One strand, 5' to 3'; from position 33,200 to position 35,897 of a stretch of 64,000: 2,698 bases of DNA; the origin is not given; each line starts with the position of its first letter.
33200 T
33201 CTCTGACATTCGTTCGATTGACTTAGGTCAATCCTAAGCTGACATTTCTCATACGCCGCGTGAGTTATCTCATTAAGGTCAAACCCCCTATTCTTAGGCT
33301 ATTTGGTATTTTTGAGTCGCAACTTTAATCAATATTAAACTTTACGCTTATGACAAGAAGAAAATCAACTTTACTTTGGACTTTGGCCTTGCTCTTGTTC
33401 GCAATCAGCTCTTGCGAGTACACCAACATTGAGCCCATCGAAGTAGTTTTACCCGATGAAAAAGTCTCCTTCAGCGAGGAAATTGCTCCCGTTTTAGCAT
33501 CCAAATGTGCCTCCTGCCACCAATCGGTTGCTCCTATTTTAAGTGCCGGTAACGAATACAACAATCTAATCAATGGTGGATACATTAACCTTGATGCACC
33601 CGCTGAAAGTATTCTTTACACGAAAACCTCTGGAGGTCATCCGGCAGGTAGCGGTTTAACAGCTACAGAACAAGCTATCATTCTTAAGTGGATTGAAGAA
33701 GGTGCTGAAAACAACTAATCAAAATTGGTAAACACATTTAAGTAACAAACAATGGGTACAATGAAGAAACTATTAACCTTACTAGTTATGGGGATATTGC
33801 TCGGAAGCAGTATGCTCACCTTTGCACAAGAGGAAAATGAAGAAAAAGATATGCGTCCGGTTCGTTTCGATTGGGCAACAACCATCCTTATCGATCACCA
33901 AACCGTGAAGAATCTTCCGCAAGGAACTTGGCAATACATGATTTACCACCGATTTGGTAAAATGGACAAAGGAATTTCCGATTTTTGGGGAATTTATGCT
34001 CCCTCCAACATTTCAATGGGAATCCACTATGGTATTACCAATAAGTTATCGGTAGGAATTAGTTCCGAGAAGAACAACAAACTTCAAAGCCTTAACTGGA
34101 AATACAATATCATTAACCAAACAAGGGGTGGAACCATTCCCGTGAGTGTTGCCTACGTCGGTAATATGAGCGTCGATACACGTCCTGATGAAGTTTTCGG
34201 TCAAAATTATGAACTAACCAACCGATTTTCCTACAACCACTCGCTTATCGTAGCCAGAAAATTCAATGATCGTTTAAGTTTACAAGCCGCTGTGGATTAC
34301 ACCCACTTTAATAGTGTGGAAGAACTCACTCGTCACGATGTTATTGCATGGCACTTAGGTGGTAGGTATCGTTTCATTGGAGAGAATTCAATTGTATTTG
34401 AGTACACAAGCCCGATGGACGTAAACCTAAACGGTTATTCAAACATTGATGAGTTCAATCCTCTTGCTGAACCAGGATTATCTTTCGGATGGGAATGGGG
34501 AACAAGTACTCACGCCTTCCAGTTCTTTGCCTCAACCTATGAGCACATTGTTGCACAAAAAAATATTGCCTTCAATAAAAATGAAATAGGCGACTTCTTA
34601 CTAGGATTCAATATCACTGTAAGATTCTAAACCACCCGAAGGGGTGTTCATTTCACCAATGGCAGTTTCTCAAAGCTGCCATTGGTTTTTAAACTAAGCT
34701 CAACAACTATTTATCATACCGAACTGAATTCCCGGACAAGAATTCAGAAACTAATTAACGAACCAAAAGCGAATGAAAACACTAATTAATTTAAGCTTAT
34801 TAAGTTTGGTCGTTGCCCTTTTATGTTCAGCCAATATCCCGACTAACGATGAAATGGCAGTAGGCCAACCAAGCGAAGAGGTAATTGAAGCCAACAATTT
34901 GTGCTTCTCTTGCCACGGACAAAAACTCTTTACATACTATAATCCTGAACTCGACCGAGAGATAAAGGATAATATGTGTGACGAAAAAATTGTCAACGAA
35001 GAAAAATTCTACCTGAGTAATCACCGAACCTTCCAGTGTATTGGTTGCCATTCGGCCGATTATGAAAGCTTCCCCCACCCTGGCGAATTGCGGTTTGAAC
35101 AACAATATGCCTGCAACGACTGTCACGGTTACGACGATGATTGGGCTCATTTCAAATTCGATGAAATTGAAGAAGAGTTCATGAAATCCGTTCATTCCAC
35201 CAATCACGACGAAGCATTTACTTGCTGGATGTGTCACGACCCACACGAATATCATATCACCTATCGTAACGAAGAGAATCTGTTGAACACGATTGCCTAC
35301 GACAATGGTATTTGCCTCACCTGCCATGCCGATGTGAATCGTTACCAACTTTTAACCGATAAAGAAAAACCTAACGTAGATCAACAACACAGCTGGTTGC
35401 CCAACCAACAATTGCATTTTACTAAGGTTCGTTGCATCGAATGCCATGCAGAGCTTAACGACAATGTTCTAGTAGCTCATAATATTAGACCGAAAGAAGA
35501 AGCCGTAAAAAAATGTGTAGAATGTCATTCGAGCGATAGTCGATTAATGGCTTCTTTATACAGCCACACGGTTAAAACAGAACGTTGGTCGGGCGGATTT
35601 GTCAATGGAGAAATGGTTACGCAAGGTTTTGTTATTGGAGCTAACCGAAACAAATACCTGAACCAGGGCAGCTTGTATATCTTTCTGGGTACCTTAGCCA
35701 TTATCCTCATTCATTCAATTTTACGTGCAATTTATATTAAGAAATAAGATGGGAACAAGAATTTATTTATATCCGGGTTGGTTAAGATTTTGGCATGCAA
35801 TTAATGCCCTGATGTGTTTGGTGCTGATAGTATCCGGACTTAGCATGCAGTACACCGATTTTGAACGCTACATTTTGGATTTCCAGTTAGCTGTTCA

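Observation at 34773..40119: Core six-gene operon combines two different quinone-interacting membrane subunits (cytochrome b and NrfD-like) with a heptahaem cytochrome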

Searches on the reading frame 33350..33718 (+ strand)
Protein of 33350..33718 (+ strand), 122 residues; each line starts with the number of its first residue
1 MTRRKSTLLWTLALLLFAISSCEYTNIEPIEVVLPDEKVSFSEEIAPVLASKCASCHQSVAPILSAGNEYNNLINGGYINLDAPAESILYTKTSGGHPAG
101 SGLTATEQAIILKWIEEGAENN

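Call 3: search_protein_families(library=pfam, proteins=[window:33350-33718:+], max_evalue=0.01)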
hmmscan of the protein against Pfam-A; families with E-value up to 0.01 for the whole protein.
window:33350-33718:+ (122 aa): 0 families

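Call 7: search_protein_families(library=ncbifam, proteins=[window:33350-33718:+], max_evalue=0.001)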
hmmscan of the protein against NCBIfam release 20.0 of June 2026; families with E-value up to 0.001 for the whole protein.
window:33350-33718:+ (122 aa): 1 family
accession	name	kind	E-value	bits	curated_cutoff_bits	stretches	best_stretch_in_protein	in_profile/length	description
NF047812.1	LIC11213_lipo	equivalog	4.2e-05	23.7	100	1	41-120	40-117/118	LIC11213 family lipoprotein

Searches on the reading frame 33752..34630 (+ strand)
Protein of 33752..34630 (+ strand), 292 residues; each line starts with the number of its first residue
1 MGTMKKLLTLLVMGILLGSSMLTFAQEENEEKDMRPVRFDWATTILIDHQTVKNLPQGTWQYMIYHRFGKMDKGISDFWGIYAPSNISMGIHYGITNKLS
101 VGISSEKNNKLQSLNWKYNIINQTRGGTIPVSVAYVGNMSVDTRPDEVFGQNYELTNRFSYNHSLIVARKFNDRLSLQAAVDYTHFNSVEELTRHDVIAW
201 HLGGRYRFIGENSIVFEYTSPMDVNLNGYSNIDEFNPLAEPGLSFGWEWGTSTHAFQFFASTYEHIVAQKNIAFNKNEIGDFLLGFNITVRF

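Call 3: search_protein_families(library=pfam, proteins=[window:33752-34630:+], max_evalue=0.01)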
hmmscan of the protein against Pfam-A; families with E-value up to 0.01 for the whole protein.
window:33752-34630:+ (292 aa): 1 family
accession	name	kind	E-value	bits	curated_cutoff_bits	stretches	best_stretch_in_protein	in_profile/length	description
PF19089.6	DUF5777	-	2e-68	230.8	23.1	1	43-292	3-247/247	Membrane bound beta barrel domain (DUF5777)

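Call 7: search_protein_families(library=ncbifam, proteins=[window:33752-34630:+], max_evalue=0.001)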
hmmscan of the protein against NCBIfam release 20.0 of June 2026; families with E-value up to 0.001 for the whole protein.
window:33752-34630:+ (292 aa): 0 families

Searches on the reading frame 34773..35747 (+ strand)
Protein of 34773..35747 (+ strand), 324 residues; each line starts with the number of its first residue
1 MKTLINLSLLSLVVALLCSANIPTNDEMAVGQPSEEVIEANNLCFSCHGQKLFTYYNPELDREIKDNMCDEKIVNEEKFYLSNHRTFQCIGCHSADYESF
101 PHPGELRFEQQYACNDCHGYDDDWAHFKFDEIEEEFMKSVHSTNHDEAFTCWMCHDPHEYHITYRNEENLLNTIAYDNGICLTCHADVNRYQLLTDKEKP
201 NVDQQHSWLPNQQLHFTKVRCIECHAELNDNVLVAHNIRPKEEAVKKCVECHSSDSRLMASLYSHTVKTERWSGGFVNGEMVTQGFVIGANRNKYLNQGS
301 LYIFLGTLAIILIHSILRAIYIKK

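Call 3: search_protein_families(library=pfam, proteins=[window:34773-35747:+], max_evalue=0.01)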
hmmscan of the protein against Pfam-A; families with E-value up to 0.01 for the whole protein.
window:34773-35747:+ (324 aa): 5 families
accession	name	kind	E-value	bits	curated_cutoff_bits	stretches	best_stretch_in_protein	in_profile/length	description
PF14522.11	Cytochrome_C7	-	7.5e-10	38.9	24.8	3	213-257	6-53/67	Cytochrome c7 and related cytochrome c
PF14537.11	Cytochrom_c3_2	-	1.5e-08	35.4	25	2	85-163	5-72/79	Cytochrome c3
PF09699.15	Paired_CXXCH_1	-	1.8e-07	31.1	20.6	0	150-188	8-39/41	Doubled CXXCH motif (Paired_CXXCH_1)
PF22678.1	Cytochrom_c_NrfB-like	-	0.00025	21.9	27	0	26-51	18-43/89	Cytochrome c-type protein NrfB-like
PF02085.21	Cytochrom_CIII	-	0.0049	17.6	22.9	0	74-159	18-86/101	Class III cytochrome C family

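Call 7: search_protein_families(library=ncbifam, proteins=[window:34773-35747:+], max_evalue=0.001)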
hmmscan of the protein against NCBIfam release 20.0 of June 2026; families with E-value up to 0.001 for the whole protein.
window:34773-35747:+ (324 aa): 3 families
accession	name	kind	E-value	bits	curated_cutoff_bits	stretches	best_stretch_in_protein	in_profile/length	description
TIGR03153.1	cytochr_NrfH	equivalog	4.1e-06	26.9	134.2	0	215-254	99-135/138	cytochrome c nitrite reductase small subunit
TIGR01905.1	paired_CXXCH_1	subfamily_domain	2.5e-05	24.1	25.2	0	151-189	9-40/41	doubled CXXCH domain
NF008659.0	PRK11659.1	equivalog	0.00018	21.3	184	0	105-256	40-171/188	cytochrome c nitrite reductase pentaheme subunit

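Call 16: search_solved_structures(query=window:34773-35747:+, max_evalue=1)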
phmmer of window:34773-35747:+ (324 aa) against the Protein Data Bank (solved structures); distinct sequences matched with E-value up to 1: 4.
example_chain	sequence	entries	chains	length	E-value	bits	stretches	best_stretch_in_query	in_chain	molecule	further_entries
28pb_A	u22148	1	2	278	0.0045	19.2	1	74-234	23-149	Cytochrome c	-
2ozy_A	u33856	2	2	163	0.0095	18.1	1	112-257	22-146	Cytochrome c-type protein nrfB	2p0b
9ijc_A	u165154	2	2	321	0.41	12.7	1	39-90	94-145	GH16 domain-containing protein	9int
4qo6_A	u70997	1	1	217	0.75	11.9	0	62-115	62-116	Adenylate cyclase-like protein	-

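Call 66: search_solved_structures(query=A7, max_evalue=1, show_alignments=2)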
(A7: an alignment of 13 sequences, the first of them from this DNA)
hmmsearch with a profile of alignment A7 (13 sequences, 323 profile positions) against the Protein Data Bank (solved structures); distinct sequences matched with E-value up to 1: 6.
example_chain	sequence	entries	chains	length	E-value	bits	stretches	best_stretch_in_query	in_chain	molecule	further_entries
28pb_A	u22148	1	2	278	1.9e-06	30.3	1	69-232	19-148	Cytochrome c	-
6qvm_A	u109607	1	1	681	0.0011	21.2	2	38-98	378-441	Multiheme cytochrome cf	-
6i5b_A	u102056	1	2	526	0.0034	19.6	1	148-188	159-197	Uncharacterized protein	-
1sp3_A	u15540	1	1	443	0.054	15.7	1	37-125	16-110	cytochrome c, putative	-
8bcx_A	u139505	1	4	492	0.076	15.2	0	138-187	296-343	Nitrite reductase (cytochrome; ammonia-forming)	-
9j2f_C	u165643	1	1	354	0.96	11.6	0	31-93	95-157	Photosynthetic reaction center cytochrome c subunit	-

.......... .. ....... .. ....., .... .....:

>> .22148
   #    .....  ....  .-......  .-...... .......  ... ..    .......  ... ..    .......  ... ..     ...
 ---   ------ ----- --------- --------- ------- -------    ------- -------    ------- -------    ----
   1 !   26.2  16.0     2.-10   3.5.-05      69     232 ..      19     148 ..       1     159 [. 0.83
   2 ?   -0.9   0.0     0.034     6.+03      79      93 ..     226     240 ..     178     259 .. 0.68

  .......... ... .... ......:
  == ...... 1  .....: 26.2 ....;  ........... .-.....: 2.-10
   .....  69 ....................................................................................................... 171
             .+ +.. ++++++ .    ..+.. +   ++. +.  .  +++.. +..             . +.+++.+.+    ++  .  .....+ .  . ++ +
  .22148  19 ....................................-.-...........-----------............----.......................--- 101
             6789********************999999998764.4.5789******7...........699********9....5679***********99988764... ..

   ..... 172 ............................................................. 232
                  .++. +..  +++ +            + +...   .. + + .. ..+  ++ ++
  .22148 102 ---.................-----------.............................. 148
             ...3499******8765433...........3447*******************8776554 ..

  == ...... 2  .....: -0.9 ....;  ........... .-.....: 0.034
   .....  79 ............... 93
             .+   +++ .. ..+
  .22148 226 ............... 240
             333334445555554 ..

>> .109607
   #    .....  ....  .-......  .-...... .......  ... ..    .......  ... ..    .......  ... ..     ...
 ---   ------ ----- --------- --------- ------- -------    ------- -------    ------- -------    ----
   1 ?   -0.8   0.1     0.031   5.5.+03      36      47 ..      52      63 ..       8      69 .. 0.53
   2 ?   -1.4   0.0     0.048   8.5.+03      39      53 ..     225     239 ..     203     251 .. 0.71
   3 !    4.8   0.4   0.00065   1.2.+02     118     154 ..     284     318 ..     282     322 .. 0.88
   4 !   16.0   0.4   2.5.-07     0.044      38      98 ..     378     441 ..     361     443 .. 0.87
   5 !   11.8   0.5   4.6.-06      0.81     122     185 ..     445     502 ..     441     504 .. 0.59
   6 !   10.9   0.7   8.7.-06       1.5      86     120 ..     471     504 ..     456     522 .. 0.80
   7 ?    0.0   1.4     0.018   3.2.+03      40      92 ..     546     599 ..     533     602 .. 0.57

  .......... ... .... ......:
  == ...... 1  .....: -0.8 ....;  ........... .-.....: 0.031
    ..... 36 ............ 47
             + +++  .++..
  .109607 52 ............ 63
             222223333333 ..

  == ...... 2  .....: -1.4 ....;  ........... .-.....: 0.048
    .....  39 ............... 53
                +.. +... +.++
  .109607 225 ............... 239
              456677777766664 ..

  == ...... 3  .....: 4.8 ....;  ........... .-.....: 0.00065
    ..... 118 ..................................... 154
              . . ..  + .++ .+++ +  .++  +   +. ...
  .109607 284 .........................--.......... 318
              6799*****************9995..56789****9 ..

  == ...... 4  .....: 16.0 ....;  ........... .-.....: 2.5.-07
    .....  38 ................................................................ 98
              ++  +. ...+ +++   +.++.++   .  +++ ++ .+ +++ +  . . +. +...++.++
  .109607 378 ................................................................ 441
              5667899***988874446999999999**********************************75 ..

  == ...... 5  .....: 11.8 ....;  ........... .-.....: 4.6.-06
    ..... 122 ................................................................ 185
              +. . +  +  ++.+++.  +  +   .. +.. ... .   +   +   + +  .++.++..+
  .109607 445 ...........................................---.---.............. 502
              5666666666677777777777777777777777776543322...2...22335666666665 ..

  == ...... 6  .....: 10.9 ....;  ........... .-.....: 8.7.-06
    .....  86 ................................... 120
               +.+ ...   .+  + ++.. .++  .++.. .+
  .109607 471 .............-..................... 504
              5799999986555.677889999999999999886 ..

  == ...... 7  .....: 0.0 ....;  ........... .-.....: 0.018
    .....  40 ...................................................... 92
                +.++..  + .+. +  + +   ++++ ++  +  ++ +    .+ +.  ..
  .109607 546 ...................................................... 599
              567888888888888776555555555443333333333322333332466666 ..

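Call 75: predict_structure(protein=window:34773-35747:+)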
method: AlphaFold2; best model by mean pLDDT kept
length: 324 residues; sequences in the alignment: 1
mean_pLDDT: 35.6   pTM: 0.21
mean pLDDT of the five models: 35.6, 32.5, 31.3, 30.7, 28.9
residues with pLDDT >= 90: 6; 70-90: 23; 50-70: 19; < 50: 276
segments of 3 or more residues with pLDDT < 50: 22-296
pLDDT, mean of each block of 10 residues (from residue 1): 69 68 39 27 24 26 30 28 24 27 28 23 27 29 27 29 34 33 33 28 29 28 30 27 34 28 25 25 29 44 81 91 73
secondary structure, 60 per line:
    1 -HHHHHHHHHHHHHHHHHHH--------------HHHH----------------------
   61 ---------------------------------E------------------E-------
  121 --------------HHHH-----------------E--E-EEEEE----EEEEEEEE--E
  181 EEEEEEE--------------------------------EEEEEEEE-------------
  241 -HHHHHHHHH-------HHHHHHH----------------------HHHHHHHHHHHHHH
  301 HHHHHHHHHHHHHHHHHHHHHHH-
elements in order: H2-20 H35-38 H135-138 E161-165 E170-177 E180-187 E220-227 H242-250 H258-264 H287-323
